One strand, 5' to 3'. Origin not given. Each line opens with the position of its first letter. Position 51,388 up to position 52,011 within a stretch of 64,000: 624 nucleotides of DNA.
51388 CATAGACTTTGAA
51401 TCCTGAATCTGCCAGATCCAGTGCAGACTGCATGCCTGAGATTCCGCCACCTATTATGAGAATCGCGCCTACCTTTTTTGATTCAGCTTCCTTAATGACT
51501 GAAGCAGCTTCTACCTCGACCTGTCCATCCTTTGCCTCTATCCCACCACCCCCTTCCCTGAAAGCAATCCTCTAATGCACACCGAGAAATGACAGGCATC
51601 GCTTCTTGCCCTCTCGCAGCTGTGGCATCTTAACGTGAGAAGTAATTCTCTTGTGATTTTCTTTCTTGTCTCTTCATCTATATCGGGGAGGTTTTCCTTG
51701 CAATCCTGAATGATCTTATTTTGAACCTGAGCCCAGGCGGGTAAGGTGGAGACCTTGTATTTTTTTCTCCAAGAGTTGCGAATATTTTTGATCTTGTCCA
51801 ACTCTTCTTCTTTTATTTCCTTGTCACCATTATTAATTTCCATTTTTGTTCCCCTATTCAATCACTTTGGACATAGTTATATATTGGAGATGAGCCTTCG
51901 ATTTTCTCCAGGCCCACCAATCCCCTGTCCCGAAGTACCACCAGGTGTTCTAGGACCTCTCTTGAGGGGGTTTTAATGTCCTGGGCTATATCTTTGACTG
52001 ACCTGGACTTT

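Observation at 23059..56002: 33-kb unidirectional array of nine hdrA-like genes interleaved with eight mvhD genes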

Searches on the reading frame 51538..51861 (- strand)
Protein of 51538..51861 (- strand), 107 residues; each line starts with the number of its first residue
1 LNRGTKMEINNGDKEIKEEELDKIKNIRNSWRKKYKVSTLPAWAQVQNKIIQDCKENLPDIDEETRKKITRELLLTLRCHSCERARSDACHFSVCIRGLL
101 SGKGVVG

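Call 3: search_protein_families(library=pfam, proteins=[window:51538-51861:-], max_evalue=0.001)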
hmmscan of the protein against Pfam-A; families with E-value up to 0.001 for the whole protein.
window:51538-51861:- (107 aa): 0 families

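Call 71: search_protein_families(library=pfam, proteins=[window:51541-51861:-], max_evalue=10)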
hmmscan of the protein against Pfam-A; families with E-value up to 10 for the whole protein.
window:51541-51861:- (107 aa): 3 families
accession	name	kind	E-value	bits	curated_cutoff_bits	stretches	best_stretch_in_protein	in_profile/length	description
PF20210.4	Laa1_Sip1_HTR5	-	0.0055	17.1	27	1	18-72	118-172/182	Laa1/Sip1/HEATR5 HEAT repeat region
PF08165.16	FerA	-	0.016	15.5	33.9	1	40-64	14-36/65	FerA (NUC095) domain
PF23079.1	HTH_NOL4_2nd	-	0.097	13.6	26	1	48-89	33-68/95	Nucleolar protein 4, helical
